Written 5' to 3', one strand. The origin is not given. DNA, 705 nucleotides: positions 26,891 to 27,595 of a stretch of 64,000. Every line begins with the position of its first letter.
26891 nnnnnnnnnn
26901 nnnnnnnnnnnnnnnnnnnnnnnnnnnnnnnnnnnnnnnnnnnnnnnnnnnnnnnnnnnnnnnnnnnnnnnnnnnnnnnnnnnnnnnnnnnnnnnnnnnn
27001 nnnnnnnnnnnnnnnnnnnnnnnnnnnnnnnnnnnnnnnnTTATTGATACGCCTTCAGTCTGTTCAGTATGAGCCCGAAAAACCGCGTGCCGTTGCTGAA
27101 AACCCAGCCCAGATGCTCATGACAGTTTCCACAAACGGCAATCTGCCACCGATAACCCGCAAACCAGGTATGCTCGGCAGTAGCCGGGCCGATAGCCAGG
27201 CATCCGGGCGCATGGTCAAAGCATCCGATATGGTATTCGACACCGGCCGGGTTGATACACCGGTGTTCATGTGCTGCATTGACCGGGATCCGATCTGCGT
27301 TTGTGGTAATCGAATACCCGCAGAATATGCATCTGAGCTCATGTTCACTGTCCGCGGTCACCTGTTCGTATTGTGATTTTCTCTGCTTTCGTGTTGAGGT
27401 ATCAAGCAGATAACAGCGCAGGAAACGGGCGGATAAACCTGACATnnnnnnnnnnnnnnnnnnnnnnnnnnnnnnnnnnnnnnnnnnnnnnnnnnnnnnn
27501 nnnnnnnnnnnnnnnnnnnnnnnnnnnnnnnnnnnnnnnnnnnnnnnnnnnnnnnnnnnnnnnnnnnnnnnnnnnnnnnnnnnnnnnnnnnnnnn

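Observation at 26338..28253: Compact four-gene operon: TauE/SafE exporter, cereblon-like CULT domain, YjbQ and DUF427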

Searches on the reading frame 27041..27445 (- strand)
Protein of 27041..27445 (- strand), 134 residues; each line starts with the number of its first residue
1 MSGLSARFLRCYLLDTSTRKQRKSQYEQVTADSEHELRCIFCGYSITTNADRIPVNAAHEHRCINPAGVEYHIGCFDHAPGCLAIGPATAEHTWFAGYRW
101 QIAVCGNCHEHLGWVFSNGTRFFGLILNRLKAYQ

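Call 3: search_protein_families(library=pfam, proteins=[window:27041-27445:-], max_evalue=0.1)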
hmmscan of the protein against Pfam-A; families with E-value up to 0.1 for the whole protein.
window:27041-27445:- (134 aa): 2 families
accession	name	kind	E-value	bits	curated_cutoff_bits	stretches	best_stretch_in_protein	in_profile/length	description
PF03226.21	Yippee-Mis18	-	0.002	18.7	26.6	1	95-118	51-74/108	Yippee zinc-binding/DNA-binding /Mis18, centromere assembly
PF01641.26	SelR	-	0.075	13.4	24.9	0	103-120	80-97/116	SelR domain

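Call 4: search_protein_families(library=ncbifam, proteins=[window:27041-27445:-], max_evalue=0.1)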
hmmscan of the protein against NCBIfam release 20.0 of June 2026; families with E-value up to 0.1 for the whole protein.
window:27041-27445:- (134 aa): 3 families
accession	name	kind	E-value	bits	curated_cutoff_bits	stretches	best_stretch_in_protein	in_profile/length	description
NF004036.0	PRK05508.1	equivalog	0.021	14.6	179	1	96-118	76-97/121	methionine-R-sulfoxide reductase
NF045808.1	PT-DNA_restrict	exception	0.046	12.8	180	1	18-59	157-197/284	phosphorothioated DNA-binding restriction endonuclease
NF033153.2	phage_ICD_like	subfamily_domain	0.073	13.1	25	0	20-55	13-48/48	host cell division inhibitor Icd-like protein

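Call 5: search_solved_structures(query=window:27041-27445:-, max_evalue=1, show_alignments=3)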
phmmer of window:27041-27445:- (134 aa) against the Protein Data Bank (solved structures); distinct sequences matched with E-value up to 1: 46.
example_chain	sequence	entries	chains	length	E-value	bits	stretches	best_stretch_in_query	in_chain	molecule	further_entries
4v32_A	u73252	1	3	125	2.4e-24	89.2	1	27-130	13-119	CEREBLON ISOFORM 4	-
4v2y_A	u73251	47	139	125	6.6e-24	87.8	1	27-130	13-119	CEREBLON ISOFORM 4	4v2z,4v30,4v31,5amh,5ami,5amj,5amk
7ps9_A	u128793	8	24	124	7.1e-24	87.7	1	27-130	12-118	Cereblon isoform 4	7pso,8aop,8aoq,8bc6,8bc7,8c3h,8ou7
7shh_A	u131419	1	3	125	7.2e-24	87.7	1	27-130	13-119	Cereblon isoform 4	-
8ou9_A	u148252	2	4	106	4.1e-23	85.3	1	37-130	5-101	Cereblon isoform 4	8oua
8ou6_A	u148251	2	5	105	4.2e-23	85.3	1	37-130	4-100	Cereblon isoform 4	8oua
9gjq_A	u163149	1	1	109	2.9e-22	82.5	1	37-130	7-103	Cereblon isoform 4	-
6r0q_A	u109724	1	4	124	1.8e-21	80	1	27-130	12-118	Cereblon isoform 4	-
9dom_A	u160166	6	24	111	4.6e-09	39.7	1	46-118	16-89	Protein cereblon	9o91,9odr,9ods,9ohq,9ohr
7bqv_A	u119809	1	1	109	9e-09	38.8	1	62-118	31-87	Protein cereblon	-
7bqu_A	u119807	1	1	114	1.1e-08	38.6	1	62-118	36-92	Protein cereblon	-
9cuo_A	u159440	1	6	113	1.7e-08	37.9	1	62-118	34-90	Protein cereblon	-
8rq1_A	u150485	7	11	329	2.5e-08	37.4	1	62-118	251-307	Protein cereblon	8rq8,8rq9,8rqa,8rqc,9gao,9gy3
4tzc_C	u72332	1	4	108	5.7e-08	36.2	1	62-118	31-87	Protein cereblon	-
4tzu_A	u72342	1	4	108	5.9e-08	36.1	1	62-118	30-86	Protein cereblon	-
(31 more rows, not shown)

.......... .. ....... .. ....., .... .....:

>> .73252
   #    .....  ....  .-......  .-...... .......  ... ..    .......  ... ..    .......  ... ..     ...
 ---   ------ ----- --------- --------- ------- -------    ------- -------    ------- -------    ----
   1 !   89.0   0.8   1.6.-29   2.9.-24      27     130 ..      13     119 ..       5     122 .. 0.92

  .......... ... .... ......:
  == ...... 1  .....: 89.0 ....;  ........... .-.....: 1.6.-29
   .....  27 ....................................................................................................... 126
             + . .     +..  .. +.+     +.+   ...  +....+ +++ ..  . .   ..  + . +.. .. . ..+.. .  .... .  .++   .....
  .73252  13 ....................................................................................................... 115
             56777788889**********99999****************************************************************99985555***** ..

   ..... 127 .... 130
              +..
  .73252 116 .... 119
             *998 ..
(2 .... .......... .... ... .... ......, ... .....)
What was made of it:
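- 27041..27445 (-): Stand-alone CULT (cereblon-family) protein, 134 aa. Zn site C39/C42/C105/C108. Aromatic cage W94/W100/W114 plus F116. Disordered N-terminal ~35 residues. phmmer against PDB MsCI4 4v32/4v2y, E 2.4e-24 (call 5).
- On CULT (cereblon) domain family: E 2.4e-24 to MsCI4 and 5e-9 to 1e-7 to human cereblon chains (call 5). They align to the MsCI4 cage tryptophans in '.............hlgWh' (call 5).
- Closest known: MsCI4. Different: The fourth cage position is Phe (F116), as in the MsCI4 Y101F mutant, which is the best PDB sequence hit (call 5).
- Checked: It matches solved bacterial cereblon MsCI4 at E 2.4e-24 (call 5).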

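Call 6: find_homologous_proteins(query=window:27041-27445:-, max_evalue=0.001)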
Query window:27041-27445:- (134 aa): 34 proteins with E <= 0.001 among 39 candidates.
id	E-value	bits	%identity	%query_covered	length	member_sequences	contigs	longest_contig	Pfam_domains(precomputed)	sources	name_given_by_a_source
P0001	4.7e-90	317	99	100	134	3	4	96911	-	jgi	-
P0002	4.5e-47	178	62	89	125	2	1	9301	-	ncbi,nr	ncbi:MAG: cereblon family protein [Thiotrichales bacterium]|nr:cereblon family protein [Thiotrichale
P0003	6.8e-37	145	56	83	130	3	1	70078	PF03226.22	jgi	jgi:DNA-directed RNA polymerase subunit N (RpoN/RPB10)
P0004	9.6e-37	144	53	92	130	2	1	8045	-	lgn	-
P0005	1.0e-36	144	51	91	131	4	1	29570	-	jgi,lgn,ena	-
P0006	1.0e-36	144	48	91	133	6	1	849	-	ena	-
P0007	2.5e-36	143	58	78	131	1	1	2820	PF03226.22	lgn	-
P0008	1.2e-35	141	60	72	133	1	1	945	-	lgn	-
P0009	1.8e-35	140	52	89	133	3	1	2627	-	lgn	-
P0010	4.5e-35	139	53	86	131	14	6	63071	PF03226.22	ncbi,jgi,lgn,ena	jgi:hypothetical protein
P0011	4.7e-34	135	63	71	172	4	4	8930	-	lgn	-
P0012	3.9e-32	129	55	71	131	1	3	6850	PF03226.22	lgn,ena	-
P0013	5.2e-32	129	58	73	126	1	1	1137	-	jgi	jgi:hypothetical protein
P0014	7.1e-32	128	50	87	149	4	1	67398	-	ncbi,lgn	-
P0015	2.1e-30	124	49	84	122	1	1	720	-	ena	-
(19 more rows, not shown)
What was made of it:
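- On CULT (cereblon) domain family: NCBI names homologues 'cereblon family protein' (call 6).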

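Call 8: find_related_loci(query=A1, collection=genome_contigs, flank=6000)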
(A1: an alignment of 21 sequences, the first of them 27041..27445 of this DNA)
Query A1 (134 aa) in genome_contigs; peptide patterns used: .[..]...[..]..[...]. (x = any residue, [..] = any of these).
273 stretches matched a pattern; 271 encode a relative of the query (tblastn E <= 1e-3); the best 80 are kept; 80 distinct loci.
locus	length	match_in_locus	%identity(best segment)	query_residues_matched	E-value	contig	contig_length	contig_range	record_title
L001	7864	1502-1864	52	13-130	5e-39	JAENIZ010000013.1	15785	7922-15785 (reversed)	MAG: Gammaproteobacteria bacterium isolate CoA_2_bin.44 scaffold_553, whole genome shotgun sequence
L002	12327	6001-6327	55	22-131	6e-38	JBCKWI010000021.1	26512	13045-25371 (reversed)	Gammaproteobacteria bacterium isolate SLM_MC1B_02-G04 Node_21_length_26512_cov_39.995949, whole genome shotgun sequence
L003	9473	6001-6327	55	22-131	2e-37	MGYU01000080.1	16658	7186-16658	MAG: Gammaproteobacteria bacterium RIFCSPLOWO2_12_47_11 rifcsplowo2_12_sub10_scaffold_489, whole genome shotgun sequence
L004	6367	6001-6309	58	32-132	3e-36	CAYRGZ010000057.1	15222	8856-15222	MAG TPA_asm: uncultured Desulfobulbia bacterium isolate binchicken_co172_12 genome assembly, contig: NODE_3245_length_15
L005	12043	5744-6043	57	32-130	1e-33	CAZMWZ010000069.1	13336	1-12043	MAG TPA_asm: uncultured Spirochaetaceae bacterium isolate ERP119294_co4_432 genome assembly, contig: NODE_4593_length_13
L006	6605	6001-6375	44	12-132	2e-33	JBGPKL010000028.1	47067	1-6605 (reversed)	MAG: Sulfurifustaceae bacterium isolate OBJ_0618_7090110_287 k141_5388715_length_47067_cov_34.0216, whole genome shotgun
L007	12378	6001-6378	46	9-130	3e-33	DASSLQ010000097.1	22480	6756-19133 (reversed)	MAG TPA_asm: Burkholderiales bacterium isolate SMAG_U1175 k141_555484, whole genome shotgun sequence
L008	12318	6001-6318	48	27-132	1e-32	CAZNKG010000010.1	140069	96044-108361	MAG TPA_asm: uncultured Desulfatibacillum sp. isolate binchicken_co107_295 genome assembly, contig: NODE_230_length_1400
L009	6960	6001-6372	45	13-132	7e-33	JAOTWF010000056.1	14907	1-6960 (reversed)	MAG: Gammaproteobacteria bacterium isolate 13_May_SF_Bin71 13_May_SF_Bin71_scaffold_3087_c1, whole genome shotgun sequen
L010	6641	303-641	49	19-130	1e-32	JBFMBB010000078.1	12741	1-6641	MAG: Pseudomonadota bacterium isolate MAG153 MAG153_78, whole genome shotgun sequence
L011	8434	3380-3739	46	13-130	2e-32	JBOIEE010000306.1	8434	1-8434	MAG: Gammaproteobacteria bacterium isolate M3-S_metawrap_bin.32 k127_400526, whole genome shotgun sequence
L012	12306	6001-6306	55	32-132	2e-32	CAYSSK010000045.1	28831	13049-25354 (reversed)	MAG TPA_asm: uncultured Desulfofustis sp. isolate SRP141376_co4_295 genome assembly, contig: NODE_2964_length_28831_cov_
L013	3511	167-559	43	6-132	5e-32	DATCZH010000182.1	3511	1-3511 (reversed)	MAG TPA_asm: Sulfuricaulis sp. isolate SMAG_U65 k141_742722, whole genome shotgun sequence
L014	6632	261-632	46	9-130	7e-32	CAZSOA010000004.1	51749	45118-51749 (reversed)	MAG TPA_asm: uncultured Desulfofustis sp. isolate binchicken_co168_49 genome assembly, contig: NODE_1065_length_51749_co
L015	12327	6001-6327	50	24-130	4e-32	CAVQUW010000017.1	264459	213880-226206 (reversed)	MAG: uncultured delta proteobacterium isolate MFD09964.bin.2.252 genome assembly, contig: contig_30112, whole genome sho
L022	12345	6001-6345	50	21-134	2e-30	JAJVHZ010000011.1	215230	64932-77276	MAG: Gammaproteobacteria bacterium isolate Bin_33 c_000000000284, whole genome shotgun sequence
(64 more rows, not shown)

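Call 13: find_encoding_contigs(protein=P0002, flank=6000, max_places=3)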
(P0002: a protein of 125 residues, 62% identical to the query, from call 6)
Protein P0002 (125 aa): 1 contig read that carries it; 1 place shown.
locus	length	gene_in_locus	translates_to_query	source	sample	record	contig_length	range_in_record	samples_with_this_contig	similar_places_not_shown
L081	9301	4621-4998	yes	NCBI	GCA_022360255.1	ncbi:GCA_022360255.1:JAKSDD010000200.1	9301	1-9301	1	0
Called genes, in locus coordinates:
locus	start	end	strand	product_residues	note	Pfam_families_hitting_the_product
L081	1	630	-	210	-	PF01743:PolyA_pol, PF12627:PolyA_pol_RNAbd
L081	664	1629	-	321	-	PF01073:3Beta_HSD, PF01370:Epimerase, PF05368:NmrA, PF13460:NAD_binding_10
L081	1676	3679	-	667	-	PF14718:SLT_L, PF01464:SLT, PF27553:SLT_superhelical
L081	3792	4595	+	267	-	PF01925:TauE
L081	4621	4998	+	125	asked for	-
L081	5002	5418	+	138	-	PF01894:YjbQ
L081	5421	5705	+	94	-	PF04248:NTP_transf_9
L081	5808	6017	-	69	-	PF00313:CSD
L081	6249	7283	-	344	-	PF00762:Ferrochelatase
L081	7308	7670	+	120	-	PF07883:Cupin_2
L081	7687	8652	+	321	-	-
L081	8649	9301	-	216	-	PF01435:Peptidase_M48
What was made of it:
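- Relatives carry names such as Thiotrichales and Sulfurifustaceae (calls 8, 13).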

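Call 14: find_encoding_contigs(protein=P0003, flank=6000, max_places=3)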
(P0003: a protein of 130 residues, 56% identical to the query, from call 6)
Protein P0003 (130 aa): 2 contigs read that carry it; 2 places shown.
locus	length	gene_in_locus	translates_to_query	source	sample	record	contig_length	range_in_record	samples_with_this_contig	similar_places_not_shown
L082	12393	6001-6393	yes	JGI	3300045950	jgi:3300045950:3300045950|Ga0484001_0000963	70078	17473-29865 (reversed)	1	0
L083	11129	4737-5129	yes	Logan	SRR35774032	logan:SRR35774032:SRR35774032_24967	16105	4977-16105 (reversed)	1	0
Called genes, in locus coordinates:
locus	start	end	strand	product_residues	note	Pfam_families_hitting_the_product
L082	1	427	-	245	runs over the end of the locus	-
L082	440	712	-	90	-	PF01169:GDT1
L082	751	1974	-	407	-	PF01743:PolyA_pol, PF12627:PolyA_pol_RNAbd, PF01966:HD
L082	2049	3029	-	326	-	PF01073:3Beta_HSD, PF01370:Epimerase, PF03435:Sacchrp_dh_NADP (weak), PF05368:NmrA, PF07993:NAD_binding_4 (faint), PF13460:NAD_binding_10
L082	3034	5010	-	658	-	PF00760:Cucumo_coat (faint), PF14718:SLT_L, PF01464:SLT, PF27553:SLT_superhelical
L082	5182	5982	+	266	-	PF01925:TauE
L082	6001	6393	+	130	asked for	PF03226:Yippee-Mis18 (faint)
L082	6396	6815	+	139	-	PF01894:YjbQ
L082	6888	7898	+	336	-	PF00990:GGDEF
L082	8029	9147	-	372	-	PF00762:Ferrochelatase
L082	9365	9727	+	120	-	PF01050:MannoseP_isomer (weak), PF02311:AraC_binding (weak), PF07883:Cupin_2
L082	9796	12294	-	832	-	PF12704:MacB_PCD (faint), PF02687:FtsX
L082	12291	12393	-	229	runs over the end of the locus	PF00005:ABC_tran, PF13304:AAA_21 (faint)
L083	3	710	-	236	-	?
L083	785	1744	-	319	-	PF01073:3Beta_HSD, PF01370:Epimerase, PF03435:Sacchrp_dh_NADP (faint), PF05368:NmrA, PF07993:NAD_binding_4 (faint), PF13460:NAD_binding_10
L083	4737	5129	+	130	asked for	PF03226:Yippee-Mis18 (faint)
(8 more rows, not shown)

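Call 15: find_encoding_contigs(protein=P0005, flank=6000, max_places=3)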
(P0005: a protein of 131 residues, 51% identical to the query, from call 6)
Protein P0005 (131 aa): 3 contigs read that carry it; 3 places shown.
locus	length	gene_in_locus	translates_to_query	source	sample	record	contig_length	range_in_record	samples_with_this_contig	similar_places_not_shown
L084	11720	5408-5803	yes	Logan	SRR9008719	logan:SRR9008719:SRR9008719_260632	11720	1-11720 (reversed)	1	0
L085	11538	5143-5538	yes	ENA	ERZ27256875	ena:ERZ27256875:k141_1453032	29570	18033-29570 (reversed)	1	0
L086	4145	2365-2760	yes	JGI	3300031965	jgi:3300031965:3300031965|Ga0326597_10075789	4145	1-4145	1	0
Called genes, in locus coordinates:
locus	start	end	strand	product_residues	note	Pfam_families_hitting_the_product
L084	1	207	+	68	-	?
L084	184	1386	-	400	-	PF01743:PolyA_pol, PF12627:PolyA_pol_RNAbd, PF01966:HD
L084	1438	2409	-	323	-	PF01073:3Beta_HSD, PF01370:Epimerase, PF03435:Sacchrp_dh_NADP (faint), PF05368:NmrA, PF07993:NAD_binding_4 (faint), PF13460:NAD_binding_10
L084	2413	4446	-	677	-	PF00760:Cucumo_coat (weak), PF14718:SLT_L, PF01464:SLT, PF27553:SLT_superhelical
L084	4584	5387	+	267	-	PF01925:TauE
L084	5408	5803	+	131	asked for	-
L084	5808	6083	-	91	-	PF12978:DUF3862 (faint), PF07467:BLIP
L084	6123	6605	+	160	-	PF07386:DUF1499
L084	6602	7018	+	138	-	PF01894:YjbQ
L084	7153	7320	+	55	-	-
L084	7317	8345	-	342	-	PF00762:Ferrochelatase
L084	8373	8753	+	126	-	PF00190:Cupin_1 (weak), PF02311:AraC_binding (faint), PF07883:Cupin_2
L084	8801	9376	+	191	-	PF14803:Zn_ribbon_Nudix, PF00293:NUDIX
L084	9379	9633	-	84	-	-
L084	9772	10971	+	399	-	PF14306:PUA_2, PF01747:ATP-sulfurylase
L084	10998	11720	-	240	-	?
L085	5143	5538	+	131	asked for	-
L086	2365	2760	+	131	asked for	-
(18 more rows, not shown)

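Call 18: search_protein_families(library=pfam, alignment_id=A2, max_evalue=0.00001)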
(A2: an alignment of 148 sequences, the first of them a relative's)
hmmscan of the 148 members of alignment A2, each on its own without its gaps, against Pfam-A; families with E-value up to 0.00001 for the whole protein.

A. member 1, L001:657-1457:+ (267 aa): 1 family
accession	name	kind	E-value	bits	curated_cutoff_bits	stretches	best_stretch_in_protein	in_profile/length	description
PF01925.25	TauE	-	6.5e-57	193.4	32.6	1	13-265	1-237/237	Sulfite exporter TauE/SafE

B. families by the number of members that match (of 148 scanned): 106 families (the first 25 are shown)
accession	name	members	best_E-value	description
PF00176.29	SNF2-rel_dom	5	2.6e-74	SNF2-related domain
PF02602.20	HEM4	5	7.6e-71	Uroporphyrinogen-III synthase HemD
PF01925.25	TauE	5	1.5e-58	Sulfite exporter TauE/SafE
PF00590.25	TP_methylase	5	2.4e-57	Tetrapyrrole (Corrin/Porphyrin) Methylases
PF00271.37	Helicase_C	5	2.9e-26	Helicase conserved C-terminal domain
PF01464.25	SLT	4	4.5e-28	Transglycosylase SLT domain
PF01894.22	UPF0047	3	2.5e-40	Uncharacterised protein family UPF0047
PF04851.21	ResIII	3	1.2e-06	Type III restriction enzyme, res subunit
PF02233.22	PNTB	2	2.2e-183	NAD(P) transhydrogenase beta subunit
PF02515.22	CoA_transf_3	2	5.9e-123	CoA-transferase family III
PF00072.30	Response_reg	2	4.1e-70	Response regulator receiver domain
PF01121.26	CoaE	2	1.5e-57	Dephospho-CoA kinase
PF11376.13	DUF3179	2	9.6e-30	Protein of unknown function (DUF3179)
PF00004.35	AAA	2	7.1e-27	ATPase family associated with various cellular activities (AAA)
PF02518.31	HATPase_c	2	9.3e-27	Histidine kinase-, DNA gyrase B-, and HSP90-like ATPase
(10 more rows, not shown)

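Call 34: find_encoding_contigs(protein=P0001, flank=3000, max_places=4)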
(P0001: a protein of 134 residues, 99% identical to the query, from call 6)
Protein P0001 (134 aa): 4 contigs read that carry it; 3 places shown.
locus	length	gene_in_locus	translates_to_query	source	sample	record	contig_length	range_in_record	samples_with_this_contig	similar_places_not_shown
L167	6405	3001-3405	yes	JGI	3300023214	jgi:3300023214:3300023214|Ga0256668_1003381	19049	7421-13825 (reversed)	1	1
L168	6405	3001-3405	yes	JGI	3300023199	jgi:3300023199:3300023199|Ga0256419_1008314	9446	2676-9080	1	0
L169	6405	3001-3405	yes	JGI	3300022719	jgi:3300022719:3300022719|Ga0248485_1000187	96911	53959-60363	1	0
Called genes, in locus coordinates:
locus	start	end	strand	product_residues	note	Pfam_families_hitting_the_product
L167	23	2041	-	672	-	PF14718:SLT_L, PF01464:SLT, PF27553:SLT_superhelical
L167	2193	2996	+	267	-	PF01925:TauE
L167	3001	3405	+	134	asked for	-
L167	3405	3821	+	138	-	PF01894:YjbQ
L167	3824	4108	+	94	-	PF04248:NTP_transf_9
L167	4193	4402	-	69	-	PF00313:CSD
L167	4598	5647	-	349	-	PF00762:Ferrochelatase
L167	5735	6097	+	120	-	PF00190:Cupin_1 (weak), PF01050:MannoseP_isomer (weak), PF02311:AraC_binding (weak), PF07883:Cupin_2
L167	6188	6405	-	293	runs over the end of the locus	PF01435:Peptidase_M48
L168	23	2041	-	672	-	PF14718:SLT_L, PF01464:SLT, PF27553:SLT_superhelical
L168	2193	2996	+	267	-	PF01925:TauE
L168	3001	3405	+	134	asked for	-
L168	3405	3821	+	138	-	PF01894:YjbQ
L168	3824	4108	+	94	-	PF04248:NTP_transf_9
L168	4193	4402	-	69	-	PF00313:CSD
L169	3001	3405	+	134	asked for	-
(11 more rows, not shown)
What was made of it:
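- Checked: An independent gene caller on 91-99% identical JGI contigs gives the same four genes, lengths and gaps (call 34).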

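Call 54: predict_structure(alignment_id=A1)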
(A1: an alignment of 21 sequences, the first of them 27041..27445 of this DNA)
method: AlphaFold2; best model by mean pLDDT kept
length: 134 residues; sequences in the alignment: 21
mean_pLDDT: 84.9   pTM: 0.71
mean pLDDT of the five models: 84.9, 83.3, 83.0, 82.3, 81.7
residues with pLDDT >= 90: 94; 70-90: 7; 50-70: 19; < 50: 14
segments of 3 or more residues with pLDDT < 50: 1-3, 8-10
pLDDT, mean of each block of 10 residues (from residue 1): 50 50 50 82 97 96 95 98 97 93 98 97 98 90
secondary structure, 60 per line:
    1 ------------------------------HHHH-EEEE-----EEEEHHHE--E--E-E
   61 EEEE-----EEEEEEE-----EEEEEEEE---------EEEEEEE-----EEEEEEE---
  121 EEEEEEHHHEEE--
elements in order: H31-34 E36-39 E45-48 E60-64 E70-76 E82-89 E99-105 E111-117 E121-126 E130-132
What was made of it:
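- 27041..27445 (-): AF2 model has pLDDT >90 over residues 35-134 (call 54).
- On CULT (cereblon) domain family: AF2 pLDDT >90 over the domain (call 54).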
